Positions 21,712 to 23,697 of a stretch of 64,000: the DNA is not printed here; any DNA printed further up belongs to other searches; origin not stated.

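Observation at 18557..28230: A 9.7-kb operon of unassigned chemistry: GntR, TAXI-TRAP importer, F-x-H amidohydrolase, AprA-like flavoprotein, mini-ferredoxin, HxH amidohydrolase and a cytoplasmic Mo/W enzyme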

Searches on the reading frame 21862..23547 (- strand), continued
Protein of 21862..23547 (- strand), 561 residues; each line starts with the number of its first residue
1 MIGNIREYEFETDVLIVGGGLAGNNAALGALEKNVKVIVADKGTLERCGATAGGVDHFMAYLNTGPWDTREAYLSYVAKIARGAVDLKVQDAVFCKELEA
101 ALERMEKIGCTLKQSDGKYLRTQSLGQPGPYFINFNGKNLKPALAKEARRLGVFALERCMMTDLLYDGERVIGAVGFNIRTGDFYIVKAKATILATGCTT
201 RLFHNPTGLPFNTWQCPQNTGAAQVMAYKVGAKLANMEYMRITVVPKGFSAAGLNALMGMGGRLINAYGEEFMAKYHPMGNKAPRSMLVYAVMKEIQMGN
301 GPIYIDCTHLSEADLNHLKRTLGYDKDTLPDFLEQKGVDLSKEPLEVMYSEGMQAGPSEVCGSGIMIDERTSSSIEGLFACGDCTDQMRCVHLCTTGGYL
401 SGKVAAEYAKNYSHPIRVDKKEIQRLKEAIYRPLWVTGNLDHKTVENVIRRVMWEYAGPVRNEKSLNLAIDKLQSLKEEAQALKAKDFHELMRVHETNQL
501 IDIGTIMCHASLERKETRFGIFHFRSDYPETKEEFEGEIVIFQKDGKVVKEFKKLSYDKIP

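Call 53: search_protein_families(library=pfam, proteins=[L009:2110-3291:+, L009:3457-4119:+, L009:4116-5111:+, L007:5257-6870:+, L009:7460-8254:+, L009:8261-9439:+, L007:9518-9784:+, L002:16069-17214:+, L036:3974-5224:+, L005:846-1484:+], max_evalue=0.0001)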
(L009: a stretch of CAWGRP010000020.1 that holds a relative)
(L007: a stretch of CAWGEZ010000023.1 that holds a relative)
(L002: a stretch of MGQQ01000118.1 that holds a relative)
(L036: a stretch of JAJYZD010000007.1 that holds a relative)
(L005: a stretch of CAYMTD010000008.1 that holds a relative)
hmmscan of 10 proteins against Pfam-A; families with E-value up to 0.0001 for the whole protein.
L009:2110-3291:+ (393 aa): 3 families
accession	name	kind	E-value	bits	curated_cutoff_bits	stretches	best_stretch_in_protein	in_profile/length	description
PF07992.20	Pyr_redox_2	-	2.9e-16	60.2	26.1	1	9-315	2-291/291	Pyridine nucleotide-disulphide oxidoreductase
PF04820.20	Trp_halogenase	-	4.6e-06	26.2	21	1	9-49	1-41/458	Tryptophan halogenase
PF13454.12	NAD_binding_9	-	2.1e-05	25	21.8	0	11-43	1-33/155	FAD-NAD(P)-binding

L009:3457-4119:+ (220 aa): 1 family
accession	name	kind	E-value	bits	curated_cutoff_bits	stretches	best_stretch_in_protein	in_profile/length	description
PF14361.12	RsbRD_N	-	2.5e-17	63.9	24.3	1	3-105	1-103/104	RsbT co-antagonist protein rsbRD N-terminal domain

L009:4116-5111:+ (331 aa): 1 family
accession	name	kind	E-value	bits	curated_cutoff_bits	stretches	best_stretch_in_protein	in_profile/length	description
PF02665.19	Nitrate_red_gam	-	2.3e-15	57.3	22.9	1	88-277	5-199/217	Nitrate reductase gamma subunit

L007:5257-6870:+ (537 aa): 3 families
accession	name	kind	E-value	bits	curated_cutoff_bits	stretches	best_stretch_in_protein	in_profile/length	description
PF13183.11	Fer4_8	-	1.1e-10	42.3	27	1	91-176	3-68/68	4Fe-4S dicluster domain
PF13534.11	Fer4_17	-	2.3e-09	38.1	22.2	1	93-177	2-61/61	4Fe-4S dicluster domain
PF12838.12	Fer4_7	-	2.2e-05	25.3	27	0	93-176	2-52/52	4Fe-4S dicluster domain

L009:7460-8254:+ (264 aa): 9 families
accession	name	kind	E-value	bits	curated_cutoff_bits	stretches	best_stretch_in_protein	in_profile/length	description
PF13247.11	Fer4_11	-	4.1e-20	72.3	26.2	2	124-178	9-64/100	4Fe-4S dicluster domain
PF12838.12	Fer4_7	-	3.8e-12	46.9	27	2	125-172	2-52/52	4Fe-4S dicluster domain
PF13187.11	Fer4_9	-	3.6e-10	40.2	27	1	157-223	1-49/52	4Fe-4S dicluster domain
PF13237.11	Fer4_10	-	1.6e-08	34.8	25.5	2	124-169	8-53/53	4Fe-4S dicluster domain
PF12837.12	Fer4_6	-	3.9e-07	30.2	25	1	153-172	4-23/24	4Fe-4S binding domain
PF00037.32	Fer4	-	1.1e-06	28.6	21.1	1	154-173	4-23/24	4Fe-4S binding domain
PF13183.11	Fer4_8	-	5.9e-05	24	27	0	156-222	3-65/68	4Fe-4S dicluster domain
PF12797.12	Fer4_2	-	5.9e-05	23.2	24.5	1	150-170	2-22/22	4Fe-4S binding domain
PF13534.11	Fer4_17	-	6.5e-05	23.8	22.2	0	157-206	1-50/61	4Fe-4S dicluster domain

L009:8261-9439:+ (392 aa): 1 family
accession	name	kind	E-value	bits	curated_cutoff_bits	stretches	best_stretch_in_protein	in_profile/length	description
PF03916.19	NrfD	-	8.5e-41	141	25.8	1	42-324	4-297/313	Polysulphide reductase, NrfD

L007:9518-9784:+ (88 aa): 0 families

L002:16069-17214:+ (381 aa): 5 families
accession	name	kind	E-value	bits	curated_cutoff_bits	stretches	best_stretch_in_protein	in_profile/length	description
PF13484.11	Fer4_16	-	3.6e-07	31.3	30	1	260-319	2-66/66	4Fe-4S double cluster binding domain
PF12838.12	Fer4_7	-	8.3e-07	29.8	27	1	260-319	2-51/52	4Fe-4S dicluster domain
PF00037.32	Fer4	-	4.7e-06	26.6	21.1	0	258-275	6-23/24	4Fe-4S binding domain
PF12837.12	Fer4_6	-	1.7e-05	25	25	0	258-275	7-24/24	4Fe-4S binding domain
PF13237.11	Fer4_10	-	2e-05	24.8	25.5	0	258-298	7-44/53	4Fe-4S dicluster domain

L036:3974-5224:+ (416 aa): 3 families
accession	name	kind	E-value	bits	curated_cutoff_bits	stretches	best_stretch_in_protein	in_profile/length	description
PF07690.21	MFS_1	-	4.5e-45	154.5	33.4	1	30-356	7-342/347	Major Facilitator Superfamily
PF00083.30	Sugar_tr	-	3.1e-11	43.3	22.3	1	52-193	44-190/452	Sugar (and other) transporter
PF12832.13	MFS_1_like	-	1.2e-06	28.3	25.2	0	186-371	170-360/373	MFS_1 like family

L005:846-1484:+ (212 aa): 1 family
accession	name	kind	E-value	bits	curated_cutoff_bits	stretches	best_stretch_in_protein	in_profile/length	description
PF04290.18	DctQ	-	6.2e-22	78.4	28.3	1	78-207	1-130/132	Tripartite ATP-independent periplasmic transporters, DctQ component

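Call 78: predict_structure(alignment_id=A1)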
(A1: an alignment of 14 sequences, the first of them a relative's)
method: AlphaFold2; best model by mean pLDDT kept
length: 561 residues; sequences in the alignment: 14
mean_pLDDT: 74.7   pTM: 0.76
mean pLDDT of the five models: 74.7, 74.5, 72.2, 70.8, 70.1
residues with pLDDT >= 90: 143; 70-90: 229; 50-70: 113; < 50: 76
segments of 3 or more residues with pLDDT < 50: 46-55, 123-128, 204-219, 238-242, 322-328, 350-361, 389-392, 518-531
pLDDT, mean of each block of 10 residues (from residue 1): 82 90 87 94 57 51 72 71 67 79 76 74 48 62 81 89 91 94 96 75 45 38 83 69 56 66 89 87 67 81 88 75 45 65 75 33 76 93 64 67 96 88 94 86 87 74 85 92 90 89 84 62 40 63 89 70 48
secondary structure, 60 per line:
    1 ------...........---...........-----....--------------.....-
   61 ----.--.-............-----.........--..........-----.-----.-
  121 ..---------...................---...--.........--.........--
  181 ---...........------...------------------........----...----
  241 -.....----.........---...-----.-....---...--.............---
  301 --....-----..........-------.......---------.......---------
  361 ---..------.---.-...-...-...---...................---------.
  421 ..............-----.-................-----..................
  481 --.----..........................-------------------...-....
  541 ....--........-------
elements in order: E7-17 H21-31 E37-40 E55-59 H70-81 H87-95 H98-107 E132-136 H137-150 E154-156 E159-167 E170-178 E184-194 H222-229 E234-236 E242-246 H251-259 E263-265 H273-276 H285-297 E303-306 H312-321 H329-335 E345-351 E378-380 H392-410 H420-434 H442-457 H463-480 H488-513 E537-544 E547-554

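Call 82: fold_search(model_id=the predicted structure, library=pdb)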
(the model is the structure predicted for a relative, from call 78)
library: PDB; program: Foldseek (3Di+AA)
matches with E <= 10: 1826; with E <= 0.001: 1112
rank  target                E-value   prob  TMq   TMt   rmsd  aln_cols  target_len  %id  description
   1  8a8o_A                8.4e-35  1.00  0.72  0.72   6.9       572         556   28  PAPS reductase from Methanothermococcus thermolithotrophicus refined to 1.45 A (released 2023-04-26)
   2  8a8o_B                4.5e-33  1.00  0.70  0.71   6.9       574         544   27  PAPS reductase from Methanothermococcus thermolithotrophicus refined to 1.45 A (released 2023-04-26)
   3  1jnr_A                2.4e-31  1.00  0.69  0.61   8.2       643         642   27  Structure of adenylylsulfate reductase from the hyperthermophilic Archaeoglobus fulgidus at 1.6 resolution (released 2002-02-27)
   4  2fja_A                1.5e-30  1.00  0.69  0.61   8.1       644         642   27  adenosine 5'-phosphosulfate reductase in complex with substrate (released 2006-03-28)
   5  6awf_A                1.3e-28  1.00  0.69  0.68   7.3       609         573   22  Escherichia coli quinol:fumarate reductase crystallized without dicarboxylate (released 2017-12-06)
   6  1kf6_A                3.2e-28  1.00  0.70  0.68   7.2       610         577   22  E. coli Quinol-Fumarate Reductase with Bound Inhibitor HQNO (released 2002-03-13)
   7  6vax_A                8.2e-28  1.00  0.66  0.61   7.9       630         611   19  Crystal structure of human SDHA-SDHAF2 assembly intermediate (released 2020-08-26)
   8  3vr8_A                1.1e-27  1.00  0.64  0.60   8.2       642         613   20  Mitochondrial rhodoquinol-fumarate reductase from the parasitic nematode Ascaris suum (released 2012-07-11)
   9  5vpn_A                1.1e-27  1.00  0.68  0.66   7.3       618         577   22  E. coli Quinol fumarate reductase FrdA E245Q mutation (released 2017-06-21)
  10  2h89_A                2.9e-27  1.00  0.66  0.61   8.1       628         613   19  Avian Respiratory Complex II with Malonate Bound (released 2006-06-20)
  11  6myr_A                3.2e-27  1.00  0.63  0.58   9.0       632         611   19  Avian mitochondrial complex II with thiapronil bound (released 2019-10-16)
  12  1qlb_A                4.4e-27  1.00  0.67  0.58   7.5       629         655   18  respiratory complex II-like fumarate reductase from Wolinella succinogenes (released 1999-11-29)
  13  8dyd_A                5.1e-27  1.00  0.67  0.62   7.9       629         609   19  Crystal structure of human SDHA-SDHAF2-SDHAF4 assembly intermediate (released 2024-01-10)
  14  1yq3_A                5.1e-27  1.00  0.65  0.60   8.3       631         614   19  Avian respiratory complex ii with oxaloacetate and ubiquinone (released 2005-12-20)
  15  4ysx_A                6.6e-27  1.00  0.62  0.57   8.9       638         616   20  Crystal structure of Mitochondrial rhodoquinol-fumarate reductase from Ascaris suum with the specific inhibitor NN23 (released 2015-08-05)
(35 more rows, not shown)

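Call 88: search_dna_similar(query=window:21862-23547:-, collection=plasmids, mode=protein, max_evalue=1e-40, max_rows=25)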
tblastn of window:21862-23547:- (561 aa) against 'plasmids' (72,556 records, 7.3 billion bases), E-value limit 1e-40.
Records with a match: 52; places in all: 52; records where one place covers at least 80% of the query: 52.
Best place of each record, by identity: <60% 52.
By first word of the organism name: Paraburkholderia 8; Rhizobium 5; Sinorhizobium 5; Acinetobacter 4; Burkholderia 4; Mesorhizobium 3; Ensifer 3; Pseudanabaena 2; Methylobacterium 2; Ralstonia 2; and 12 more.
By predicted mobility (MOB-suite, as given by PLSDB): non-mobilizable 34; conjugative 12; mobilizable 6.
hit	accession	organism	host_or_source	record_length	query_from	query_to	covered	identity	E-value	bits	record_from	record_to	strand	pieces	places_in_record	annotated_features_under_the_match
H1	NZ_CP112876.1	Pseudanabaena galeata CCNP1313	-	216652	10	534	94%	30.7%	2e-53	203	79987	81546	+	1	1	fumarate reductase/succinate dehydrogenase flavoprotein subunit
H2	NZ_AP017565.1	Pseudanabaena sp. ABRG5-3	-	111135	10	534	94%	30.4%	5e-53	202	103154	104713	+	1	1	fumarate reductase/succinate dehydrogenase flavoprotein subunit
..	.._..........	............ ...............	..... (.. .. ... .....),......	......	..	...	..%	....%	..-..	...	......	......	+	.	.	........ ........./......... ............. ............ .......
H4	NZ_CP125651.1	Rhizobium sp. BT04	Phaseolus vulgaris,Pure culture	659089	9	561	99%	28.4%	3e-51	196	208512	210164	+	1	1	fumarate reductase/succinate dehydrogenase flavoprotein subunit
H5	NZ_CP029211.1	Aquabacterium olei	cell culture,soil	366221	9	533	94%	29.9%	2e-46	182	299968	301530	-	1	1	fumarate reductase/succinate dehydrogenase flavoprotein subunit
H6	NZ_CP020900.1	Rhizobium phaseoli Brasil 5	Phaseolus vulgaris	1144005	9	561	99%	28.3%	9e-49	189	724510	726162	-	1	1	record has no annotation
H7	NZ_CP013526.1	Rhizobium phaseoli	Phaseolus vulgaris,Whole ...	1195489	9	561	99%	28.3%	9e-49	189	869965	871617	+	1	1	record has no annotation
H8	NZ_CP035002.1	Rhizobium acidisoli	Phaseolus vulgaris,root nodule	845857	9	561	99%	28.2%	4e-49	191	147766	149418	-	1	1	fumarate reductase/succinate dehydrogenase flavoprotein subunit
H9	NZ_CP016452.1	Sinorhizobium sp. RAC02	Microbial isolate,Algal phycosphere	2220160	9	561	99%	28.1%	3e-46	182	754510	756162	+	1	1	none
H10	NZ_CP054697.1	Nostoc edaphicum CCNP1411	-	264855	4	534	95%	29.3%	3e-51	197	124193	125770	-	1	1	fumarate reductase/succinate dehydrogenase flavoprotein subunit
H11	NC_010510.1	Methylobacterium radiotolerans JCM 2831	-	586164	10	545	96%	28.9%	1e-46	183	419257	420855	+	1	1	fumarate reductase/succinate dehydrogenase flavoprotein subunit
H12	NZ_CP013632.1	Rhizobium sp. N324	Phaseolus vulgaris,Whole ...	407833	9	561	99%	27.8%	2e-48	189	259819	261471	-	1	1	fumarate reductase/succinate dehydrogenase flavoprotein subunit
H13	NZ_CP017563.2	Paraburkholderia sprentiae WSM5005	Lebeckia ambigua,root nodule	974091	10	533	93%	29.0%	8e-49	189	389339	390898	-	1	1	fumarate reductase/succinate dehydrogenase flavoprotein subunit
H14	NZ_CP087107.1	Methylobacterium sp. NMS14P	Coffea arabica,Pure culture,root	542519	10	558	98%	27.5%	3e-46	182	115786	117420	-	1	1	fumarate reductase/succinate dehydrogenase flavoprotein subunit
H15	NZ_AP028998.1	Paraburkholderia sp. 22B1P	-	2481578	10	533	93%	28.8%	8e-49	189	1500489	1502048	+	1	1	none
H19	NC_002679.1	Mesorhizobium japonicum MAFF 303099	-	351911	9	561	99%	27.3%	8e-45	178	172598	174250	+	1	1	fumarate reductase/succinate dehydrogenase flavoprotein subunit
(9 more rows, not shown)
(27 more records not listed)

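Call 89: get_annotated_region(hit=H19, flank=7000)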
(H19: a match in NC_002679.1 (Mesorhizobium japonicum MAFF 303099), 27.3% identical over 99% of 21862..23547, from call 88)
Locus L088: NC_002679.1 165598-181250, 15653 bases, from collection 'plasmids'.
description: Mesorhizobium japonicum MAFF 303099 plasmid pMLa, complete sequence
organism: Mesorhizobium japonicum MAFF 303099 (NCBI taxid 266835)
taxonomy: Bacteria; Pseudomonadota; Alphaproteobacteria; Hyphomicrobiales; Phyllobacteriaceae; Mesorhizobium; Mesorhizobium japonicum; Mesorhizobium japonicum MAFF 303099
host: -; source: -; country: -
typing (MOB-suite, as given by PLSDB): conjugative; relaxase MOBP,MOBP; mating-pair formation MPF_T
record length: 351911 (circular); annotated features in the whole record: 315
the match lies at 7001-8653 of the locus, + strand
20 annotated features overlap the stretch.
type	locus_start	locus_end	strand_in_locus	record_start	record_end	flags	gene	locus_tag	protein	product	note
CDS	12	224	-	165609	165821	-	-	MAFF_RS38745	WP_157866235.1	hypothetical protein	-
CDS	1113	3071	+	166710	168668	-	-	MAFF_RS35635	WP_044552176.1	GGDEF domain-containing phosphodiesterase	-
CDS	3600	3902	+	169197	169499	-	-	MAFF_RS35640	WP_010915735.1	DUF982 domain-containing protein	-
CDS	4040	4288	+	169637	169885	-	-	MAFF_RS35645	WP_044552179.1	DUF982 domain-containing protein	-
CDS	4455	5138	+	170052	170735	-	-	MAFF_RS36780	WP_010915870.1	hypothetical protein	-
CDS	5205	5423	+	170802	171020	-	-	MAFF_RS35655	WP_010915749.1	type II toxin-antitoxin system Phd/YefM family antitoxin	-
CDS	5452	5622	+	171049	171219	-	-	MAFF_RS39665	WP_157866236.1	hypothetical protein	-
CDS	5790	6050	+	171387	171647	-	-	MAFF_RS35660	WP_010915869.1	type II toxin-antitoxin system ParD family antitoxin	-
CDS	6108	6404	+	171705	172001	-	-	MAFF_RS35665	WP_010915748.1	type II toxin-antitoxin system RelE/ParE family toxin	GO:0030541 - plasmid partitioning [Evidence IEA]; GO:0051290 - protein heterotetramerization [Evidence IEA]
CDS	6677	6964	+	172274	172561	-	-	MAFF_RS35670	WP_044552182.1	gamma-butyrobetaine hydroxylase-like domain-containing protein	-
CDS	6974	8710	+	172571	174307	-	-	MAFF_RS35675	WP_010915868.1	fumarate reductase/succinate dehydrogenase flavoprotein subunit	-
CDS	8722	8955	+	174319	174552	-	-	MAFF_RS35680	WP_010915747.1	ferredoxin family protein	-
CDS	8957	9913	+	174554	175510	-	-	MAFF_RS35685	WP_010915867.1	HEAT repeat domain-containing protein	-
CDS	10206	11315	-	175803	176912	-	-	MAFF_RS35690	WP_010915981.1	IS110 family transposase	-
CDS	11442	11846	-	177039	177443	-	-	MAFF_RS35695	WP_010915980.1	Crp/Fnr family transcriptional regulator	GO:0006355 - regulation of DNA-templated transcription [Evidence IEA]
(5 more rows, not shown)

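Call 90: get_annotated_region(hit=H13, flank=7000)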
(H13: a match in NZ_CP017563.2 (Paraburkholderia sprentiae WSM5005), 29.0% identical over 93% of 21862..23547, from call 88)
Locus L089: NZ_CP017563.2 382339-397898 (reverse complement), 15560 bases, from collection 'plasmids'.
description: Paraburkholderia sprentiae WSM5005 plasmid pl1WSM5005, complete sequence
organism: Paraburkholderia sprentiae WSM5005 (NCBI taxid 754502)
taxonomy: Bacteria; Pseudomonadota; Betaproteobacteria; Burkholderiales; Burkholderiaceae; Paraburkholderia; Paraburkholderia sprentiae; Paraburkholderia sprentiae WSM5005
host: -; source: Lebeckia ambigua,root nodule; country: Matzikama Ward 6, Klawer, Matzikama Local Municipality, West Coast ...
typing (MOB-suite, as given by PLSDB): non-mobilizable
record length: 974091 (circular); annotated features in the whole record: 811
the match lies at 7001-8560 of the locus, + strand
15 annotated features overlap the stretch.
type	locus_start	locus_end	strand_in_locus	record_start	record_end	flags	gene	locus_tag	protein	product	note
CDS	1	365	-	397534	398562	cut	-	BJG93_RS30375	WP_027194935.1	ABC transporter substrate-binding protein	-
CDS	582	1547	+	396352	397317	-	-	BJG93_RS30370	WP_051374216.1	LysR substrate-binding domain-containing protein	-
CDS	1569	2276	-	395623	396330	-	-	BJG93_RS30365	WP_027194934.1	transcriptional regulator NanR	-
CDS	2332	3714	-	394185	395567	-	oiaK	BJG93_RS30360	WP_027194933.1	3-oxo-isoapionate kinase OiaK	GO:0005975 - carbohydrate metabolic process [Evidence IEA]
CDS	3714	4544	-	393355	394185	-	-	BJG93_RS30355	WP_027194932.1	phosphogluconate dehydrogenase C-terminal domain-containing protein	-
CDS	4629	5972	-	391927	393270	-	-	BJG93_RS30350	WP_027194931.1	MFS transporter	GO:0055085 - transmembrane transport [Evidence IEA]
CDS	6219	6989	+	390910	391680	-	-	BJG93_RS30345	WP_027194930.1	GntR family transcriptional regulator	-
CDS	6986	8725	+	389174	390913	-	-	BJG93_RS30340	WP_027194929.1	fumarate reductase/succinate dehydrogenase flavoprotein subunit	-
CDS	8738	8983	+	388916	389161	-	-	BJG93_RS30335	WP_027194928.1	ferredoxin family protein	-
CDS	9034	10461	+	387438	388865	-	-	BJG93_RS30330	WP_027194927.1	ABC transporter substrate-binding protein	-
CDS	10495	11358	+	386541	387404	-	-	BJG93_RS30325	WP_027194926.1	ABC transporter permease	-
CDS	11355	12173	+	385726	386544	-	-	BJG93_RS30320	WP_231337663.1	ABC transporter ATP-binding protein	GO:0006810 - transport [Evidence IEA]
CDS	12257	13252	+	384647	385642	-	-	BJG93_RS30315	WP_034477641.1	HEAT repeat domain-containing protein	-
CDS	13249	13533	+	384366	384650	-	-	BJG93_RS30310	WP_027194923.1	DUF971 domain-containing protein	-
CDS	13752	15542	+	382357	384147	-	-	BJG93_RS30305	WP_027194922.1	Rieske 2Fe-2S domain-containing protein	-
